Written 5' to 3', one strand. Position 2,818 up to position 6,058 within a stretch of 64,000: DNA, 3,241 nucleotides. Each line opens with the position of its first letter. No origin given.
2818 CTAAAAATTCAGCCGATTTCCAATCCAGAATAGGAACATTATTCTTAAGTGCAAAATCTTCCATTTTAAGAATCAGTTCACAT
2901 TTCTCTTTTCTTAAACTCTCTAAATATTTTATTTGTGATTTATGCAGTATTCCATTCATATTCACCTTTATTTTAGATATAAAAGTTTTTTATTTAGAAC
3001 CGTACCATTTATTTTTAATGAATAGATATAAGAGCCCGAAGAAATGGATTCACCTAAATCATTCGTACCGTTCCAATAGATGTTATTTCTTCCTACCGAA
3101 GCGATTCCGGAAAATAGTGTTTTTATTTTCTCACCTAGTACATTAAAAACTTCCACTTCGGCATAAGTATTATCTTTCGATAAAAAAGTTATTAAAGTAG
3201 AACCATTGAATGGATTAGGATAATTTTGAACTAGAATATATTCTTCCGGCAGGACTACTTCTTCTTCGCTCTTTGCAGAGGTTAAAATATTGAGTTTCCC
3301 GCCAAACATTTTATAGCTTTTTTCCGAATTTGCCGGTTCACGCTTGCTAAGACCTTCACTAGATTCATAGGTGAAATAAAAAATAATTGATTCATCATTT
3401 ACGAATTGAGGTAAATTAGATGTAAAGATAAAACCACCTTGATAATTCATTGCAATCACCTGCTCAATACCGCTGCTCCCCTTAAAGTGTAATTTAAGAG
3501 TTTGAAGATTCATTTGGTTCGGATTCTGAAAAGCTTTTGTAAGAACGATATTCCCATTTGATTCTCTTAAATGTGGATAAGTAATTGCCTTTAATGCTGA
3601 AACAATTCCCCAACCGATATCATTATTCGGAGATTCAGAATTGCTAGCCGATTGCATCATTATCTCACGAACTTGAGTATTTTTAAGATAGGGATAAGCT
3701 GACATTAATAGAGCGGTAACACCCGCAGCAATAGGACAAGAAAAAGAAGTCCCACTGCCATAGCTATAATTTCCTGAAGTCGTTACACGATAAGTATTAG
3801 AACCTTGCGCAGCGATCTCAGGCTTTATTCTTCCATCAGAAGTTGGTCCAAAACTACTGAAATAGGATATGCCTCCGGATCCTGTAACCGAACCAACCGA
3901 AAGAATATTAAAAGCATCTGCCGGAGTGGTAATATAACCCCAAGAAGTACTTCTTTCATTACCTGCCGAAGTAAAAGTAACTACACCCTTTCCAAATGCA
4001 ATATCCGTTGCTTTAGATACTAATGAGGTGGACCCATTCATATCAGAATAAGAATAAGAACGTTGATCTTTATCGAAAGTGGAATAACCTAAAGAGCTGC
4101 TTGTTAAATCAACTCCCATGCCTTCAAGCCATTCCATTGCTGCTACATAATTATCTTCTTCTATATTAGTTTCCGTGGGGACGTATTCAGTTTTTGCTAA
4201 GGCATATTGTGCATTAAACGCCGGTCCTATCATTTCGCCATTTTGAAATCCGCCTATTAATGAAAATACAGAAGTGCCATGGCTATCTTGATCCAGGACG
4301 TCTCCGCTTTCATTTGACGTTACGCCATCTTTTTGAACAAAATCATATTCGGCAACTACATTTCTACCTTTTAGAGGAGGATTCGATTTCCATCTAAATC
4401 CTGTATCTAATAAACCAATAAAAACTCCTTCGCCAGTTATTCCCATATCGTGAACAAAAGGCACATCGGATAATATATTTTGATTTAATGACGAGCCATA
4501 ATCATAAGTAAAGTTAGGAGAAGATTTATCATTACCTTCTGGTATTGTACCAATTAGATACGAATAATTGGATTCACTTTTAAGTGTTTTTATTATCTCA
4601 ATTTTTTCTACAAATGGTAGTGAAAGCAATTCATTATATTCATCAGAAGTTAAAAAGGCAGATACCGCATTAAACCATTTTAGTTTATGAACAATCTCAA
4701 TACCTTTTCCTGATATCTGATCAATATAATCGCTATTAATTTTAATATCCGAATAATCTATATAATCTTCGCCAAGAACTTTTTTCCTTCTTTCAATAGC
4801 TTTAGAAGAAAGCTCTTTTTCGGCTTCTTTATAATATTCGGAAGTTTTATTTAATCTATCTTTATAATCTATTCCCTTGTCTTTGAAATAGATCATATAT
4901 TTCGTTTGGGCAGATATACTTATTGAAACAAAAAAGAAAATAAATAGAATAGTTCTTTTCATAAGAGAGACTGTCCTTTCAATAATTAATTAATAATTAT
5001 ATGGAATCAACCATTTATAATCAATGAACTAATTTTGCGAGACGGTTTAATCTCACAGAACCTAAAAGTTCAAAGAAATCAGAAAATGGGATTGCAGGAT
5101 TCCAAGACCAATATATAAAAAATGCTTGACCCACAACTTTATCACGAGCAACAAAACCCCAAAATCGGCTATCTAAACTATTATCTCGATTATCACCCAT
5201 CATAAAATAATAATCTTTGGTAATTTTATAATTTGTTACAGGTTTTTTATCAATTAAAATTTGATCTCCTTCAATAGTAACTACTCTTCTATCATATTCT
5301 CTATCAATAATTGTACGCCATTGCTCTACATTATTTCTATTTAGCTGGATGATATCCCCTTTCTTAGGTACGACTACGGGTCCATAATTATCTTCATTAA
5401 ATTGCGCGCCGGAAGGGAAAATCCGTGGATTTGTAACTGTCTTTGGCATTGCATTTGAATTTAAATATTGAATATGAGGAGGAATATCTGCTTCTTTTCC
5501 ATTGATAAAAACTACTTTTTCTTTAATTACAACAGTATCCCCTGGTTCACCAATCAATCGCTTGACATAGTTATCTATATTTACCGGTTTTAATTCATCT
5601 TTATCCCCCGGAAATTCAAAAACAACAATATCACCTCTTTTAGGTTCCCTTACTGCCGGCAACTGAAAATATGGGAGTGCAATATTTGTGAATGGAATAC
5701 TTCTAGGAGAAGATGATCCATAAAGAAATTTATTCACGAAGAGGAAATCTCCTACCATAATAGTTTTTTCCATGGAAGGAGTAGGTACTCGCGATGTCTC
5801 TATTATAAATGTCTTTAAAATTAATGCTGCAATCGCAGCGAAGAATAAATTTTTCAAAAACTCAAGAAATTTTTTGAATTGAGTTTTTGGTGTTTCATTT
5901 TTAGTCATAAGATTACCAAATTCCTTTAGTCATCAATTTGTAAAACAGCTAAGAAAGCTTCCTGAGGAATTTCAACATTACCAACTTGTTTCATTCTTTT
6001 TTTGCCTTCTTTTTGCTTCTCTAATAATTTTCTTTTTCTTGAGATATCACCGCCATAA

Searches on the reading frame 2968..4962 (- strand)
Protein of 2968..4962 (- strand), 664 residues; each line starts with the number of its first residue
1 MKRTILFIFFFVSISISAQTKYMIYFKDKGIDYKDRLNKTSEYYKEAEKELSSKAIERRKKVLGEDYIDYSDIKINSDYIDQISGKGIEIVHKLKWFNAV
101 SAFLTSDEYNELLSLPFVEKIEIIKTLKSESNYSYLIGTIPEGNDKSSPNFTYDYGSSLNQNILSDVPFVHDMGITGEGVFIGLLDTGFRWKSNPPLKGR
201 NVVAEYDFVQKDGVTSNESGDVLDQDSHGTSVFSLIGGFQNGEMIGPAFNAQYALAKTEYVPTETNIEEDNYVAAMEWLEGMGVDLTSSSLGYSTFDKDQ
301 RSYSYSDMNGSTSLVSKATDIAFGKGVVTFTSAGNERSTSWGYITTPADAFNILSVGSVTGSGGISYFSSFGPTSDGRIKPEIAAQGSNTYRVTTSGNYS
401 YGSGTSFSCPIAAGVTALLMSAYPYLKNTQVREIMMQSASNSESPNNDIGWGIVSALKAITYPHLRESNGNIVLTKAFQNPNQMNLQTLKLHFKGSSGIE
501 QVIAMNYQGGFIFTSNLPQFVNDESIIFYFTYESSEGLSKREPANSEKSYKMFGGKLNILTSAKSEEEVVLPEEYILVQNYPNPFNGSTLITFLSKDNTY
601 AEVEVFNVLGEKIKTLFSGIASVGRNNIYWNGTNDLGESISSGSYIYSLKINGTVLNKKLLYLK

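Call 35: search_protein_families(library=pfam, proteins=[window:2968-4962:-], max_evalue=0.001)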
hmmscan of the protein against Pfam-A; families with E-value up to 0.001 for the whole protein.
window:2968-4962:- (664 aa): 3 families
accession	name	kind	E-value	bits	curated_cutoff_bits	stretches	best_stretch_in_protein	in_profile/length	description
PF00082.27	Peptidase_S8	-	1.3e-44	153.1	21.8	1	177-452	1-288/288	Subtilase family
PF13860.13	FlgD_ig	-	1e-05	25.8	27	1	594-649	18-73/79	FlgD Ig-like domain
PF18962.6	Por_Secre_tail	-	0.00013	22.6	27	1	581-660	2-73/75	Secretion system C-terminal sorting domain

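Call 37: search_protein_families(library=ncbifam, proteins=[window:2968-4962:-], max_evalue=0.001)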
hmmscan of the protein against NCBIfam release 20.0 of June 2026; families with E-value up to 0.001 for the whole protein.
window:2968-4962:- (664 aa): 8 families
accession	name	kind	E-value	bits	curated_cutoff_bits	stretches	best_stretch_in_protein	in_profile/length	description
TIGR03921.1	T7SS_mycosin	equivalog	1.9e-32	112.8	278.75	2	312-464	135-289/353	type VII secretion-associated serine protease mycosin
NF051851.1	AtpSerPepEprS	equivalog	2.7e-16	58.8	1700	1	172-463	61-366/988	autotransporter serine peptidase EprS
NF040553.1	SGO_0316_fam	subfamily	1.5e-09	36.1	1400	1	365-438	653-730/1486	SGO_0316/SGO_0317 family LPXTG-anchored serine peptidase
TIGR03895.1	protease_PatA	subfamily_domain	2.2e-09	36.7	421.05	1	311-443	74-204/606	PatA/PatG family cyanobactin maturation protease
NF033707.1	T9SS_sortase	equivalog_domain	3.7e-09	34.8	420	1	578-658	999-1084/1095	type IX secretion system sortase PorU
NF040809.1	germ_prot_CspBA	exception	1.1e-08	33.2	1250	1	344-485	396-546/1099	bifunctional germination protease/germinant receptor pseudoprotease CspBA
TIGR04183.1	Por_Secre_tail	domain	4.2e-07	29.8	23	1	581-660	2-69/72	T9SS type A sorting domain-containing protein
NF049966.1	QH_SP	equivalog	0.00017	21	165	0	182-296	2-100/219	subtilisin-like serine protease QhpE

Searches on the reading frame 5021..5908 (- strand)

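Call 68: search_protein_families(library=pfam, proteins=[window:5021-5908:-], max_evalue=0.0001)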
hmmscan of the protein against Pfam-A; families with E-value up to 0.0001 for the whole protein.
window:5021-5908:- (295 aa): 1 family
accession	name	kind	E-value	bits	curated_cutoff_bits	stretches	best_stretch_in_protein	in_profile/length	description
PF10502.14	Peptidase_S26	-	1.3e-46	159.1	22.9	1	15-267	2-168/168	Signal peptidase, peptidase S26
